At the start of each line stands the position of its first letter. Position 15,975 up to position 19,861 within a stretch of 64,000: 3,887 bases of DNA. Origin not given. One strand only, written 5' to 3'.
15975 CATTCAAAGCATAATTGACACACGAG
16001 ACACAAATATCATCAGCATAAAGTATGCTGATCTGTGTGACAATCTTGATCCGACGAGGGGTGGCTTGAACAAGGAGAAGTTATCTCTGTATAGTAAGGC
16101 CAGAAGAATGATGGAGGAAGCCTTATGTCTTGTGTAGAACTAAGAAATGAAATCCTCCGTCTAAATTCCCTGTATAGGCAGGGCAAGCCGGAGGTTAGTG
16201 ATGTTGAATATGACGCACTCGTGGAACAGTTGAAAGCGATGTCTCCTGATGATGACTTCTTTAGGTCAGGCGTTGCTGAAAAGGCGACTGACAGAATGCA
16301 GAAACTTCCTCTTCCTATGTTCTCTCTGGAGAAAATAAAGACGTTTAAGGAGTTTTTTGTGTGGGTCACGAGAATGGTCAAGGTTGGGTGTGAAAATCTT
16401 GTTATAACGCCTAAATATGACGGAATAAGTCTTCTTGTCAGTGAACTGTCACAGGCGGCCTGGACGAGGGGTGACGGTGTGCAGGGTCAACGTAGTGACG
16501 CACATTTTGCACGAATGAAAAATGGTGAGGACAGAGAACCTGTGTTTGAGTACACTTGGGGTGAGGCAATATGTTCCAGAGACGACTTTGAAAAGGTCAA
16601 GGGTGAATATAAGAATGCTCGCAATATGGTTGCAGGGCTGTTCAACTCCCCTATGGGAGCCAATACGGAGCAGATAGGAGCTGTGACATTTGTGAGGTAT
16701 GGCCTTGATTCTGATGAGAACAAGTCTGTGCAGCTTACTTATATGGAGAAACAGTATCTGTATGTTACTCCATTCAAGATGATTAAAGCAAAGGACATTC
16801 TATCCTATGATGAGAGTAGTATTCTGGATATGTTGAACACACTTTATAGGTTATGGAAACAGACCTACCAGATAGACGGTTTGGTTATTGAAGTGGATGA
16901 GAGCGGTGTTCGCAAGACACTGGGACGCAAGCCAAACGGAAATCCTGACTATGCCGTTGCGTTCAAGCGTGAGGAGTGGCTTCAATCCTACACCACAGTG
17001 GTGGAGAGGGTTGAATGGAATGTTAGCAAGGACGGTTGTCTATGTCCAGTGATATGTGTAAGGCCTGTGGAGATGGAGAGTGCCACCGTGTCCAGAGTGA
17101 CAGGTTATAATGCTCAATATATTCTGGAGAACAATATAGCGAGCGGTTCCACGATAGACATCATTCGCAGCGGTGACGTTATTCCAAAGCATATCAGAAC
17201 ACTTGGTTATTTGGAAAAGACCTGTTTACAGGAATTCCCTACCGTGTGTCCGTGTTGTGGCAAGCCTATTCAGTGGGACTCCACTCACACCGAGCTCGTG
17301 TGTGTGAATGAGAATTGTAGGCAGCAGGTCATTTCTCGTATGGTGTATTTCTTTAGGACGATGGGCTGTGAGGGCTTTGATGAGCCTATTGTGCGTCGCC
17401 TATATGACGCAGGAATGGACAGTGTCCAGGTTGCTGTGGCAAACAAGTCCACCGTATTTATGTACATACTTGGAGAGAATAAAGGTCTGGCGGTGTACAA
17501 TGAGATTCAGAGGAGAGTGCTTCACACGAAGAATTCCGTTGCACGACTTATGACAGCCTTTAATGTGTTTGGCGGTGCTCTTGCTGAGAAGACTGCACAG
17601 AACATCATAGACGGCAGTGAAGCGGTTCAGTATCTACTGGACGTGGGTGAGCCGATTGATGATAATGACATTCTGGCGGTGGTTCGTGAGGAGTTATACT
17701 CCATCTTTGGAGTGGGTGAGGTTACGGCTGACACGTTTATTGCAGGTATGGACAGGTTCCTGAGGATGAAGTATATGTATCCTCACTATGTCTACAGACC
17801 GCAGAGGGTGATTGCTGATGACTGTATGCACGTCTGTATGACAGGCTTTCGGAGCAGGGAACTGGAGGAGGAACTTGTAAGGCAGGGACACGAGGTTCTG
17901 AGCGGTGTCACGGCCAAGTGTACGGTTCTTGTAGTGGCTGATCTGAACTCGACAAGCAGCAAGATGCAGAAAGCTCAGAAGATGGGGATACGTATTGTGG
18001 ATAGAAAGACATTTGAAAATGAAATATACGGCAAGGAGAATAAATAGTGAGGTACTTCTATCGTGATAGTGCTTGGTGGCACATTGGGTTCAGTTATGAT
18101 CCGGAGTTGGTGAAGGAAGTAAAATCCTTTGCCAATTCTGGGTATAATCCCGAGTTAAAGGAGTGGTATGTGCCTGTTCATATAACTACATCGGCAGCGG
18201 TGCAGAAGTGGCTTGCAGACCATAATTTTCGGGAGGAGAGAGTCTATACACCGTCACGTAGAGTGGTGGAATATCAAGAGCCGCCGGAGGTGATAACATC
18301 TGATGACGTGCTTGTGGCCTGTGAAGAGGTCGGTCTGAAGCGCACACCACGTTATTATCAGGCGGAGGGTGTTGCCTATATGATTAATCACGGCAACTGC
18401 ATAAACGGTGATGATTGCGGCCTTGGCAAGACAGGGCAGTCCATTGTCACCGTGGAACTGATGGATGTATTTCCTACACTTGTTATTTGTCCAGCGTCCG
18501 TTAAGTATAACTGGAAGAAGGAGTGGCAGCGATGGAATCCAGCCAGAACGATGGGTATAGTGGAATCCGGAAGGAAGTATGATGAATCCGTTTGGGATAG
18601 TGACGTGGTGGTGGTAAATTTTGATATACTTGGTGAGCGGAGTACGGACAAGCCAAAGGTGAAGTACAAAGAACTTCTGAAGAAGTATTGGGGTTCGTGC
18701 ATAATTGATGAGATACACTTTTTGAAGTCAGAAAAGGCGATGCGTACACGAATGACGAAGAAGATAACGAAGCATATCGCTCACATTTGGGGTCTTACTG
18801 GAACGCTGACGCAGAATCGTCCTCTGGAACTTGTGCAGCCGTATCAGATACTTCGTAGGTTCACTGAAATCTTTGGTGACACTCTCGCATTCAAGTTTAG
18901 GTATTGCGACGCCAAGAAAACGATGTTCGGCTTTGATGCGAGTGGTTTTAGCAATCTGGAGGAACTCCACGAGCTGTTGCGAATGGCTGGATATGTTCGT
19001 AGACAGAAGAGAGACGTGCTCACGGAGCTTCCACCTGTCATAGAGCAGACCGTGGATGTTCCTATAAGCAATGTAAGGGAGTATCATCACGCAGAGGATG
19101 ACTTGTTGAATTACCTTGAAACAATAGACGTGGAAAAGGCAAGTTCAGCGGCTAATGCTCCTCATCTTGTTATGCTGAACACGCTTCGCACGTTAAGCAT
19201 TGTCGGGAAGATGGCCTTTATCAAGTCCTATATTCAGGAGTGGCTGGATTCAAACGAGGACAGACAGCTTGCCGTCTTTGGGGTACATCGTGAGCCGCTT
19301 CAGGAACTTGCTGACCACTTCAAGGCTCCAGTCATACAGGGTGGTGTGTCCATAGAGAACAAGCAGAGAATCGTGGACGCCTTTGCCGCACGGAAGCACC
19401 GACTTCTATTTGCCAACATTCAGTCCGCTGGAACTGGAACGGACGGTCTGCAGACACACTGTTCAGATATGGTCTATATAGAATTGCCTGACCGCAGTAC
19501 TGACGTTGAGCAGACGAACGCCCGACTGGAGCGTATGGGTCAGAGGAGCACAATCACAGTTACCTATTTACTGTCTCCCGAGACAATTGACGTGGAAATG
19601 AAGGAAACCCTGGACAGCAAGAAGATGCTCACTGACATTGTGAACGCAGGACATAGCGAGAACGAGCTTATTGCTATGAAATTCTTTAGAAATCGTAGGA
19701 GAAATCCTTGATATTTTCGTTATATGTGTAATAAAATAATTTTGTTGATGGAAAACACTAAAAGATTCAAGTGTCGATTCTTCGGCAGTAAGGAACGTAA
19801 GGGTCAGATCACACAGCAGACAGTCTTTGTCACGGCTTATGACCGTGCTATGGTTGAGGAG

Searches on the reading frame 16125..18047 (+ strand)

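Call 22: search_protein_families(library=phrogs, proteins=[window:16125-18047:+], max_evalue=0.00001)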
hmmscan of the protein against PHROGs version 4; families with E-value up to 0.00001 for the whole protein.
window:16125-18047:+ (640 aa): 4 families
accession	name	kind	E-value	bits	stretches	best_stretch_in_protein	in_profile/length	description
phrog_3869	-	DNA, RNA and nucleotide metabolism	6.8e-103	346.4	1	4-630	10-649/656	NAD-dependent DNA ligase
phrog_3359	-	DNA, RNA and nucleotide metabolism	3.8e-35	122.7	1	5-357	3-320/325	NAD-dependent DNA ligase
phrog_3498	-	DNA, RNA and nucleotide metabolism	1.6e-16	61.9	1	370-633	4-252/256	NAD-dependent DNA ligase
phrog_2561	-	DNA, RNA and nucleotide metabolism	2.5e-09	38.6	1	565-630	89-156/167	DNA ligase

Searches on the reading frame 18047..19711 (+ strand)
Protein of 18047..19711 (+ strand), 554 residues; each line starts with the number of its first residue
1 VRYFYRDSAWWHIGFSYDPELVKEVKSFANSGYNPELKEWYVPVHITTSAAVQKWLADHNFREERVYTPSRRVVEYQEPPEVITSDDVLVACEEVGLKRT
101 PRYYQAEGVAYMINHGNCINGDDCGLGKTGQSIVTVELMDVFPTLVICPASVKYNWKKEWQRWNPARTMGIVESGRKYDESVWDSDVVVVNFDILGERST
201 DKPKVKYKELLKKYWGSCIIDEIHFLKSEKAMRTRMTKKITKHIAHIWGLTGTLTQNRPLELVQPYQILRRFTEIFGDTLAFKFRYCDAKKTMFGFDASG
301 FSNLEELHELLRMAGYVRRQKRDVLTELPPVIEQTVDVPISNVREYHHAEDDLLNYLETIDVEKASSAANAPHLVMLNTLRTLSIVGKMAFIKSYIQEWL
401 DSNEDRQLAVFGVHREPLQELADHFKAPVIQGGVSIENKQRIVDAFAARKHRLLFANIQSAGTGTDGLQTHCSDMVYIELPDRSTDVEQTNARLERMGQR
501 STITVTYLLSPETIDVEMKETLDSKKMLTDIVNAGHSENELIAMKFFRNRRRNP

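Call 22: search_protein_families(library=phrogs, proteins=[window:18047-19711:+], max_evalue=0.00001)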
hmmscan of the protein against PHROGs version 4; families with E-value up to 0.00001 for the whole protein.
window:18047-19711:+ (554 aa): 7 families
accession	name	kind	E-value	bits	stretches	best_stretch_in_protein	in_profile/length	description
phrog_62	-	DNA, RNA and nucleotide metabolism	4.4e-82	277.4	1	86-534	684-1134/1881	DNA helicase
phrog_29996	-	unknown function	1.7e-13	50.5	1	102-268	725-889/1189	-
phrog_16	-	DNA, RNA and nucleotide metabolism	3.8e-12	46.2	1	95-466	267-557/986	DNA helicase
phrog_23807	-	unknown function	3.7e-10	39.2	1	429-505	562-640/1053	-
phrog_11801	-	other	5.1e-10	38.2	1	98-166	864-936/2269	DNA methyltransferase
phrog_1685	-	unknown function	4.2e-09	35.2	0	435-538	1452-1555/2278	-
phrog_11354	-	unknown function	1.8e-06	28.7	1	446-527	19-99/116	-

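Call 74: search_protein_families(library=pfam, proteins=[window:18047-19711:+], max_evalue=0.001)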
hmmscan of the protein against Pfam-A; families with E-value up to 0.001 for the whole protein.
window:18047-19711:+ (554 aa): 3 families
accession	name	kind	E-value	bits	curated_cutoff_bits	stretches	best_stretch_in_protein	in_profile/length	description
PF00176.29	SNF2-rel_dom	-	2.5e-25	89.6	24.9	1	104-350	1-251/290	SNF2-related domain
PF04851.21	ResIII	-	5.6e-07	30.1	22.5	1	101-254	4-162/164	Type III restriction enzyme, res subunit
PF00271.37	Helicase_C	-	0.00072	20.2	23.5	0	396-498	6-110/110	Helicase conserved C-terminal domain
